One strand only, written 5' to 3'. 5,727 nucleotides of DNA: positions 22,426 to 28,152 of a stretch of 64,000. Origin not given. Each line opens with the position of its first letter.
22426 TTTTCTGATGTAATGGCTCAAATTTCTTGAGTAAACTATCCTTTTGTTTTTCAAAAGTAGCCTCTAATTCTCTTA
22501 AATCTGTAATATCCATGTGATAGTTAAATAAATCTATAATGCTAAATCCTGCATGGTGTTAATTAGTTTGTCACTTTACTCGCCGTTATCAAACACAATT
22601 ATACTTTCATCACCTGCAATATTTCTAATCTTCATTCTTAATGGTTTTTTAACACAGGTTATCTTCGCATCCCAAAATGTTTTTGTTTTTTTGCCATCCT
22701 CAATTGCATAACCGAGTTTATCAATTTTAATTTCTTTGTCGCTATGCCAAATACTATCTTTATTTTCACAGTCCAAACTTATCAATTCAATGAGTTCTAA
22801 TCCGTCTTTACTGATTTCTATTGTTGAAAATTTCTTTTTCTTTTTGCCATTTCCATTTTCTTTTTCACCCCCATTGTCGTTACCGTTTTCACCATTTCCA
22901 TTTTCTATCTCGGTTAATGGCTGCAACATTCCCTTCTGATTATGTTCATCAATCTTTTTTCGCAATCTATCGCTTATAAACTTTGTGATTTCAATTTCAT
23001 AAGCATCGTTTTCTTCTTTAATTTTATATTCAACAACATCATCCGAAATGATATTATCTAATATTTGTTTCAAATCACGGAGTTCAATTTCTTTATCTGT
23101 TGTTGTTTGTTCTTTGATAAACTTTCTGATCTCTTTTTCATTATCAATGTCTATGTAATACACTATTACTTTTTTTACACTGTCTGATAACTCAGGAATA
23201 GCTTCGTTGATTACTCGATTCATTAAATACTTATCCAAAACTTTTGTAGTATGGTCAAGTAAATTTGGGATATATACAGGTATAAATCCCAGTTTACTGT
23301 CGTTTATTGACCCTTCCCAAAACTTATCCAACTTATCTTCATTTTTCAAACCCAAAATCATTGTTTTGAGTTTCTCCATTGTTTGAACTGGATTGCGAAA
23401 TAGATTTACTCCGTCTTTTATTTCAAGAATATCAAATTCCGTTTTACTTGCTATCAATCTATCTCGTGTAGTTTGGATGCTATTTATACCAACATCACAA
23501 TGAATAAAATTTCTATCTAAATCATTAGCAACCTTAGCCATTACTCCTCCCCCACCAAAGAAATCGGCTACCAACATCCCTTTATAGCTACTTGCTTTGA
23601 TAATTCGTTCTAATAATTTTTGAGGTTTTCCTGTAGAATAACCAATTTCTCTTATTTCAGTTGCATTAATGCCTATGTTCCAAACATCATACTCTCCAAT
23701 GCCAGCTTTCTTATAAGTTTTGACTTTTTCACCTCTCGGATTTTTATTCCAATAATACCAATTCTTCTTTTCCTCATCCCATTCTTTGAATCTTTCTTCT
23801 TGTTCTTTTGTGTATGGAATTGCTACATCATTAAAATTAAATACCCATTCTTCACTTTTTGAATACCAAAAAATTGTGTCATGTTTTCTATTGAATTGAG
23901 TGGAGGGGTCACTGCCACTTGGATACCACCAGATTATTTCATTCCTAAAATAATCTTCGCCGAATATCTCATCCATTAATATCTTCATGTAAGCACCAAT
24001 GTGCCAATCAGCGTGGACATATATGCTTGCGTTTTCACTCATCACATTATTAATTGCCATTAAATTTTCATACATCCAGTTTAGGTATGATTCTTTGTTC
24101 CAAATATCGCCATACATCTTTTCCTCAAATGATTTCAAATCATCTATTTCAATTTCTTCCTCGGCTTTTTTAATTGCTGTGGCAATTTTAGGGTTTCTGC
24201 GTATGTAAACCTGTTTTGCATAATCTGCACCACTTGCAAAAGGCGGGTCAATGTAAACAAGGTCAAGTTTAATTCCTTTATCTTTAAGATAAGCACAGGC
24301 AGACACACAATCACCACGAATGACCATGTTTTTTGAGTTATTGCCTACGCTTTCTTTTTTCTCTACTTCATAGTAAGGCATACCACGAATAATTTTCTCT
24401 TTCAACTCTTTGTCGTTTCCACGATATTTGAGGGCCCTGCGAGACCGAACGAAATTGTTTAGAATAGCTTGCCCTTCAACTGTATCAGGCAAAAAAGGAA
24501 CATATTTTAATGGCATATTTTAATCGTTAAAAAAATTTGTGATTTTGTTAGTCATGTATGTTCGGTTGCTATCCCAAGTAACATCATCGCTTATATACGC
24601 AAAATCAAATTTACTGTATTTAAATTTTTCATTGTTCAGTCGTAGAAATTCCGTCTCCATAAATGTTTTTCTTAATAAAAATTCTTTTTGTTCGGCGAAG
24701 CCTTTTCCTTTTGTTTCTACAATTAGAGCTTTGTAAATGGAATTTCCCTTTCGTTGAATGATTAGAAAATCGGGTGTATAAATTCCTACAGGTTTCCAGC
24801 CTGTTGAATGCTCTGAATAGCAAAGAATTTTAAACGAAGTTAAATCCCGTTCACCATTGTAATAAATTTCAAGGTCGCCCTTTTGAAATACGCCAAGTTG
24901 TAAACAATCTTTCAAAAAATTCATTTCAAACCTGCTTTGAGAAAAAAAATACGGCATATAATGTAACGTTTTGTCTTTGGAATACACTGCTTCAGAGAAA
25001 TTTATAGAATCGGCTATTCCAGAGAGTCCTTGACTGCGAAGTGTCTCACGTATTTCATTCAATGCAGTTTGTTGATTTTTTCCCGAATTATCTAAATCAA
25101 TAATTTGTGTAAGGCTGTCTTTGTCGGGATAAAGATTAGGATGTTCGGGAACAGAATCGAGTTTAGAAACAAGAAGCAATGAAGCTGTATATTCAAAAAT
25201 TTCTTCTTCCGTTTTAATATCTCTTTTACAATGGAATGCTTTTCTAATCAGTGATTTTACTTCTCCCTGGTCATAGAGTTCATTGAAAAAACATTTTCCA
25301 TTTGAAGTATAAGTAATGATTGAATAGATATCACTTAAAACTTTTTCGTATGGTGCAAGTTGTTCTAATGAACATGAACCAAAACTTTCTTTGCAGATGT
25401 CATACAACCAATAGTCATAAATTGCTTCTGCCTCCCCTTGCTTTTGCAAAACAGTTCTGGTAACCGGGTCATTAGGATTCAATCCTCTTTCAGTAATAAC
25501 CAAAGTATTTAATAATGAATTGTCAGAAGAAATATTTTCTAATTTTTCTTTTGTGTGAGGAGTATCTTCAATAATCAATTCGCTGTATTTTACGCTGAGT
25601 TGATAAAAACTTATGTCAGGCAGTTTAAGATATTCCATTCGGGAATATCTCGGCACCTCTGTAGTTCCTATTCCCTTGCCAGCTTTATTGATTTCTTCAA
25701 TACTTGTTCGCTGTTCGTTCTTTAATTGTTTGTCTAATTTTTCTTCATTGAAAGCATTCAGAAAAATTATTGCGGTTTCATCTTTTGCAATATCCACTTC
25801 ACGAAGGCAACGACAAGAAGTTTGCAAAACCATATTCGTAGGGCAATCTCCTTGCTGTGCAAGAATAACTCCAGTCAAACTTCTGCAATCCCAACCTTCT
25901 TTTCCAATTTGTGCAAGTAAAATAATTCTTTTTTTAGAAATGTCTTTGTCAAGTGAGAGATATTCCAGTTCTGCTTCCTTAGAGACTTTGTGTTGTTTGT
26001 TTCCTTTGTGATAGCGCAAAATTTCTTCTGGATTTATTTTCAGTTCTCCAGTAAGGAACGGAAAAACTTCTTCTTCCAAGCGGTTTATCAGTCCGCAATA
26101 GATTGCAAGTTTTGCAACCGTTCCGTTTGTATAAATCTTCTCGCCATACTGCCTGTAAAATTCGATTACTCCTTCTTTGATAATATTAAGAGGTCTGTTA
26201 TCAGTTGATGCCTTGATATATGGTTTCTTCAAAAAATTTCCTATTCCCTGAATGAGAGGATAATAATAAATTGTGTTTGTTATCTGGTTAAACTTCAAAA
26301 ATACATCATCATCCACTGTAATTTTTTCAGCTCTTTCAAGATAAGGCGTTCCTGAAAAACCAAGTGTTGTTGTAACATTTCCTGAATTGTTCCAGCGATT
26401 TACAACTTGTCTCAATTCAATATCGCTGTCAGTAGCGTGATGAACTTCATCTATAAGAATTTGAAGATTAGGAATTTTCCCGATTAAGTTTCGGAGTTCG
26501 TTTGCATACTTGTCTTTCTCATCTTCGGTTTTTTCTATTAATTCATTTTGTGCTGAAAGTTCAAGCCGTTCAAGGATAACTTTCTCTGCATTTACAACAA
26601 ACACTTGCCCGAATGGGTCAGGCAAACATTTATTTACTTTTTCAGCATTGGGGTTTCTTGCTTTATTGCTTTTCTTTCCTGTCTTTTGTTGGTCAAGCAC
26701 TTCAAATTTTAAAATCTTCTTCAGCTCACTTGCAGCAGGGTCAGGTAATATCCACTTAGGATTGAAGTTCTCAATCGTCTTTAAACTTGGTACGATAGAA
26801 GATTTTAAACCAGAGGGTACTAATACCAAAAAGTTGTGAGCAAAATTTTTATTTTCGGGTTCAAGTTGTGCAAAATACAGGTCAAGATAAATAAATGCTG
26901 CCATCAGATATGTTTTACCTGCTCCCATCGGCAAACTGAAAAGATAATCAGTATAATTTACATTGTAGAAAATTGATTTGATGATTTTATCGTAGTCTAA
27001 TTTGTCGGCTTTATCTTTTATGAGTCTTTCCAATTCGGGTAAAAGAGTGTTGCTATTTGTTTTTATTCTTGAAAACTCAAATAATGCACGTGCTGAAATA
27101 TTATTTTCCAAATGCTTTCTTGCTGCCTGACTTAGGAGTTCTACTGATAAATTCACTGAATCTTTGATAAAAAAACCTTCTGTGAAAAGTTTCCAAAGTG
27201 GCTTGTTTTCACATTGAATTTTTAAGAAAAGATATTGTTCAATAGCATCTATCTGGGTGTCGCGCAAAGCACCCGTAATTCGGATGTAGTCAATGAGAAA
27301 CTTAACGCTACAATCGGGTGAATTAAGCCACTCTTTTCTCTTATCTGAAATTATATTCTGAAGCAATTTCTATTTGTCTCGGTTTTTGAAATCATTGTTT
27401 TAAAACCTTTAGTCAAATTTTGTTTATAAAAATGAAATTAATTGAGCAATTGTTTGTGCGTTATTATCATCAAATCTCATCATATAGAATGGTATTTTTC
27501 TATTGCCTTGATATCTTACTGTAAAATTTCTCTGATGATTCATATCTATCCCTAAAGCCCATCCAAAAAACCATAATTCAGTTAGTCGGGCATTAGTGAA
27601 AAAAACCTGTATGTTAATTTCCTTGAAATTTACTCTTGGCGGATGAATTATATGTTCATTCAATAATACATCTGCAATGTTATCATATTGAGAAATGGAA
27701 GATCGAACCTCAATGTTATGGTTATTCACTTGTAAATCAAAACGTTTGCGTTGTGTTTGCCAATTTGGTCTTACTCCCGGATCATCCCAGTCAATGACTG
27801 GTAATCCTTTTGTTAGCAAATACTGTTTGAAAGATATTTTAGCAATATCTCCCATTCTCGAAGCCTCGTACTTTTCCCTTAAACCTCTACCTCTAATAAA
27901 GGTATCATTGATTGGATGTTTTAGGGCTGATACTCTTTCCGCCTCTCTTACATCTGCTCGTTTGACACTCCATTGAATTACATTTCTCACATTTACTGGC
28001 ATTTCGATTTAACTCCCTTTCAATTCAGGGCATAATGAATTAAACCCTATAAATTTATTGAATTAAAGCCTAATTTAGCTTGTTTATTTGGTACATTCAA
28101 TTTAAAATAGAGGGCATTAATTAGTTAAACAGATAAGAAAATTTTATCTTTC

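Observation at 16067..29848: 13.8-kb AT-rich integrative island bounded by a perfect 18-bp direct repeat, inserted 4 bp upstream of the ispF start codon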

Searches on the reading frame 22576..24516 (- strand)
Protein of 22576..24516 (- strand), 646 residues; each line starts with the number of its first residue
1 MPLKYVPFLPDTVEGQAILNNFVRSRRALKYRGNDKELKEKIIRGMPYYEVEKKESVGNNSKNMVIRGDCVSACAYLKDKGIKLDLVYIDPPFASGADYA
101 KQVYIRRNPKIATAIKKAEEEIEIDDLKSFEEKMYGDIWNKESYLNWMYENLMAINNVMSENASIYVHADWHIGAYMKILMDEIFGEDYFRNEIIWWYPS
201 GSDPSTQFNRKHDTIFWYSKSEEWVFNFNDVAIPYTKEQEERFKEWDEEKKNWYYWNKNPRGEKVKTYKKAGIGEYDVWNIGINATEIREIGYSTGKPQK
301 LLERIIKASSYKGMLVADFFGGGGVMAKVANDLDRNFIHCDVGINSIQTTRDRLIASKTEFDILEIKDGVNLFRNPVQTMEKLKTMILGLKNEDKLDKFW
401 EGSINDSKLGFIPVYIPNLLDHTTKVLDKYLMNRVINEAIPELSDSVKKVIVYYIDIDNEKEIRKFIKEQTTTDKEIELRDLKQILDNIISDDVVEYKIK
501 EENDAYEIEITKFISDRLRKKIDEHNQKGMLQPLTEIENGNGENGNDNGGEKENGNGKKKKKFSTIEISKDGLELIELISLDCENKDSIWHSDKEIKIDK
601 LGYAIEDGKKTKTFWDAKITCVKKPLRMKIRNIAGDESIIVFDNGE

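Call 9: search_protein_families(library=pfam, proteins=[window:22576-24516:-], max_evalue=0.01)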
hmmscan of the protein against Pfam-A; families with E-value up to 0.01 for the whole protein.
window:22576-24516:- (646 aa): 3 families
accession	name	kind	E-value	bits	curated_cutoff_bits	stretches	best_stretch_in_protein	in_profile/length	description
PF01555.25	N6_N4_Mtase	-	1.7e-36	126.7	26.7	1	85-347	2-216/221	DNA methylase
PF03602.21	Cons_hypoth95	-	0.00043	20.4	24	1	57-137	87-175/182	Conserved hypothetical protein 95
PF19065.6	P8_CR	-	0.0084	16.5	26.9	0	414-464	54-106/124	Minor capsid protein P8 central region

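Call 21: search_protein_families(library=padloc, proteins=[window:22576-24516:-], max_evalue=0.01)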
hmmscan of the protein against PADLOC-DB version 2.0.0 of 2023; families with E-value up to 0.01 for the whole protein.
window:22576-24516:- (646 aa): 41 families (the best 25 are shown)
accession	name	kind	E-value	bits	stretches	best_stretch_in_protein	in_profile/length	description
PDLC03633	MTase_III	-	2.2e-48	163.4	1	58-361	73-360/616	Type III methyltransferase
PDLC03354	MTase_II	-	6.7e-42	142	2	25-253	23-238/425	Type II methyltransferase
PDLC03300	MTase_II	-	5.4e-41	138.6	2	57-235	6-179/302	Type II methyltransferase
PDLC03339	MTase_II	-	6.9e-39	131.7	1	62-374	3-290/399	Type II methyltransferase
PDLC03636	MTase_III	-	2.2e-30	104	3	135-270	87-220/575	Type III methyltransferase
PDLC03371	MTase_II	-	2.9e-29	100.4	1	59-360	7-258/260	Type II methyltransferase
PDLC03299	MTase_II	-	1.7e-27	94.7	2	136-357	53-260/296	Type II methyltransferase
PDLC03635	MTase_III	-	1.7e-26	91.1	3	134-273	258-400/708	Type III methyltransferase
PDLC03644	MTase_III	-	1.2e-21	75.1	2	46-258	19-223/542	Type III methyltransferase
PDLC03634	MTase_III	-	2.9e-21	74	2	53-259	84-286/621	Type III methyltransferase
PDLC03641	MTase_III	-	9.8e-18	62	2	58-260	100-297/657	Type III methyltransferase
PDLC03638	MTase_III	-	1.5e-17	61.2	2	133-250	420-536/816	Type III methyltransferase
PDLC03327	MTase_II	-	2e-17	61.5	1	189-342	133-272/319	Type II methyltransferase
PDLC03265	MTase_II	-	3.9e-17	60.7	2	277-353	253-327/333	Type II methyltransferase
PDLC03387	MTase_II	-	6.2e-17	59.7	1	189-356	141-277/289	Type II methyltransferase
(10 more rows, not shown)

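Call 57: search_protein_families(library=ncbifam, proteins=[window:22576-24516:-], max_evalue=0.001)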
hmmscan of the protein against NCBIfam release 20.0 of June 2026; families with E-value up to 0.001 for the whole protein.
window:22576-24516:- (646 aa): 2 families
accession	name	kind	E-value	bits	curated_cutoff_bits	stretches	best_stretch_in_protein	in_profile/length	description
NF008572.0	PRK11524.1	equivalog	1.7e-18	66.8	292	1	136-354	53-256/294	adenine-specific DNA-methyltransferase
NF050803.1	DnaMtaseCcrMCaul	equivalog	8.3e-14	51.2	830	1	293-357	186-250/350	adenine-specific DNA-methyltransferase CcrM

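Call 85: search_solved_structures(query=window:22576-24516:-, max_evalue=0.001)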
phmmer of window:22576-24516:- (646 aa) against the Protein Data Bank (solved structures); distinct sequences matched with E-value up to 0.001: 9.
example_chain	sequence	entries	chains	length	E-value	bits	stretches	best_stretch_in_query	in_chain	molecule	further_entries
1eg2_A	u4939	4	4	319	4.4e-17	65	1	189-341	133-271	MODIFICATION METHYLASE RSRI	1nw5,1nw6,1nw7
1nw8_A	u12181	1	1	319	4.5e-17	64.9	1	189-341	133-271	MODIFICATION METHYLASE RSRI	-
1g60_A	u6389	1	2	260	8.7e-17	64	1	146-347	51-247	Adenine-specific Methyltransferase MboIIA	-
4zcf_A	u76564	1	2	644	3e-13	52.3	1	55-261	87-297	Restriction endonuclease EcoP15I, modification subunit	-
6k0w_B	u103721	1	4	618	6.4e-12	47.9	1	56-225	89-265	Adenine specific DNA methyltransferase (Mod)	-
9c3u_A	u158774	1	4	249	3.1e-10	42.3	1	142-344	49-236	Methyltransferase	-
8urk_A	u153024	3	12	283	4.5e-10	41.8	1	142-345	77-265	Methyltransferase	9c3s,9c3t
7dsu_A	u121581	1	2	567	3.8e-09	38.8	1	118-218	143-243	Mbo45V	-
6pbd_A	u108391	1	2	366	4.4e-07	31.9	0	64-246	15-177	Modification methylase CcrMI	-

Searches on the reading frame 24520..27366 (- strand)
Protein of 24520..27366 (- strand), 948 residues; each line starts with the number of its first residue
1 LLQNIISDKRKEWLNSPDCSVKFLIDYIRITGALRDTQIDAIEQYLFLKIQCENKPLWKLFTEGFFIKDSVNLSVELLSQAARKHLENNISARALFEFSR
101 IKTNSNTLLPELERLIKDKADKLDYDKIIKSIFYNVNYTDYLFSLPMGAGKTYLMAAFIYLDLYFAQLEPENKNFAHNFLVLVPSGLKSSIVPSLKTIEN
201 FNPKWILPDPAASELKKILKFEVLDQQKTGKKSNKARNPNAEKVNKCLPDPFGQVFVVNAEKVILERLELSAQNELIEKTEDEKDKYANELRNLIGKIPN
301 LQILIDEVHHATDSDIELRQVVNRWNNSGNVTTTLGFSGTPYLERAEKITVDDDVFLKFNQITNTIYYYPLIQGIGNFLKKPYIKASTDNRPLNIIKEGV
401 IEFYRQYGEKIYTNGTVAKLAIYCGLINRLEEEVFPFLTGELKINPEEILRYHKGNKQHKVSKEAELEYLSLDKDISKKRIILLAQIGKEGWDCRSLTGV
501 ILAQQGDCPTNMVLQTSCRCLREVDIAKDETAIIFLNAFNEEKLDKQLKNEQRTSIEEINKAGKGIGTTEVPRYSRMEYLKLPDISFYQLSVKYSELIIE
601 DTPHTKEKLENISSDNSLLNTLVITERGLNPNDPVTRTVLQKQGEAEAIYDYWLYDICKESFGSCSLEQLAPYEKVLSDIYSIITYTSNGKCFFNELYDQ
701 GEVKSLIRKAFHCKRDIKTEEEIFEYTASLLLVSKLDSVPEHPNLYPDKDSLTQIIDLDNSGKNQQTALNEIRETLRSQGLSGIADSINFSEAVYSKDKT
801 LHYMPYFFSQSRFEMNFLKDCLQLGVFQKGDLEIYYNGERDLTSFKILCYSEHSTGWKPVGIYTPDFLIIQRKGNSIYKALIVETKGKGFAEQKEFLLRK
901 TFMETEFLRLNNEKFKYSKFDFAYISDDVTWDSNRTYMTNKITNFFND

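Call 9: search_protein_families(library=pfam, proteins=[window:24520-27366:-], max_evalue=0.01)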
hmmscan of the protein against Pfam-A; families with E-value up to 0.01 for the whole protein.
window:24520-27366:- (948 aa): 3 families
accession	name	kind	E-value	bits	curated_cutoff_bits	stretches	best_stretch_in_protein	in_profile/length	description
PF04851.21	ResIII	-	3.3e-09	37.3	22.5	1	136-342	21-163/164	Type III restriction enzyme, res subunit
PF19778.5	RE_endonuc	-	0.0033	17.7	23.4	0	859-893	43-78/108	Endonuclease domain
PF08722.17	Tn7_TnsA-like_N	-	0.0062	17.5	26.5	0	858-916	25-81/85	TnsA-like endonuclease N terminal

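Call 21: search_protein_families(library=padloc, proteins=[window:24520-27366:-], max_evalue=0.01)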
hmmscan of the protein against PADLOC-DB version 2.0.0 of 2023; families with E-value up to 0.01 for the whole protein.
window:24520-27366:- (948 aa): 0 families

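Call 57: search_protein_families(library=ncbifam, proteins=[window:24520-27366:-], max_evalue=0.001)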
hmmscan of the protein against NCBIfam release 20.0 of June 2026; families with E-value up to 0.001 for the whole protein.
window:24520-27366:- (948 aa): 1 family
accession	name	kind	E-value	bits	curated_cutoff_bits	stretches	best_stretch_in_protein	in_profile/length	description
NF046055.1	restr_BPTD_3080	equivalog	4.2e-08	31.6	800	1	144-313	158-304/970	BPTD_3080 family restriction endonuclease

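Call 68: search_protein_families(library=phrogs, proteins=[window:24520-27366:-], max_evalue=0.001)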
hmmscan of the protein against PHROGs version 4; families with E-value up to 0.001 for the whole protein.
window:24520-27366:- (948 aa): 1 family
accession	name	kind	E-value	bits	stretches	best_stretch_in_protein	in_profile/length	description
phrog_16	-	DNA, RNA and nucleotide metabolism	9.7e-12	44.9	1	303-573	380-640/986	DNA helicase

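Call 84: search_solved_structures(query=window:24520-27366:-, max_evalue=0.1)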
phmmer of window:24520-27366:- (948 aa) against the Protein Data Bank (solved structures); distinct sequences matched with E-value up to 0.1: 0.

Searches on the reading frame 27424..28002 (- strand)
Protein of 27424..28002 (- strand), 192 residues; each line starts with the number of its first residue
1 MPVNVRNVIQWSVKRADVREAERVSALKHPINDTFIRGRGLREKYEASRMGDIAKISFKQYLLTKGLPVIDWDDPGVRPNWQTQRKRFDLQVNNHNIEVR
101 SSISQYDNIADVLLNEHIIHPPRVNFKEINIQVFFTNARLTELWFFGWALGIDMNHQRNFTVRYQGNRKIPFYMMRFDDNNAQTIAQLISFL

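Call 9: search_protein_families(library=pfam, proteins=[window:27424-28002:-], max_evalue=0.01)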
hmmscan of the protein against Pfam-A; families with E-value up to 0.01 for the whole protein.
window:27424-28002:- (192 aa): 0 families

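Call 21: search_protein_families(library=padloc, proteins=[window:27424-28002:-], max_evalue=0.01)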
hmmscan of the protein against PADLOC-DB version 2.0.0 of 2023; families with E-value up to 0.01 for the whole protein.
window:27424-28002:- (192 aa): 0 families

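Call 57: search_protein_families(library=ncbifam, proteins=[window:27424-28002:-], max_evalue=0.001)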
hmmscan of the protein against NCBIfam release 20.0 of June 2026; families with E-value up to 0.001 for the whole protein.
window:27424-28002:- (192 aa): 0 families

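Call 68: search_protein_families(library=phrogs, proteins=[window:27424-28002:-], max_evalue=0.001)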
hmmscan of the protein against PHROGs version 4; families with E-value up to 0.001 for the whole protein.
window:27424-28002:- (192 aa): 0 families
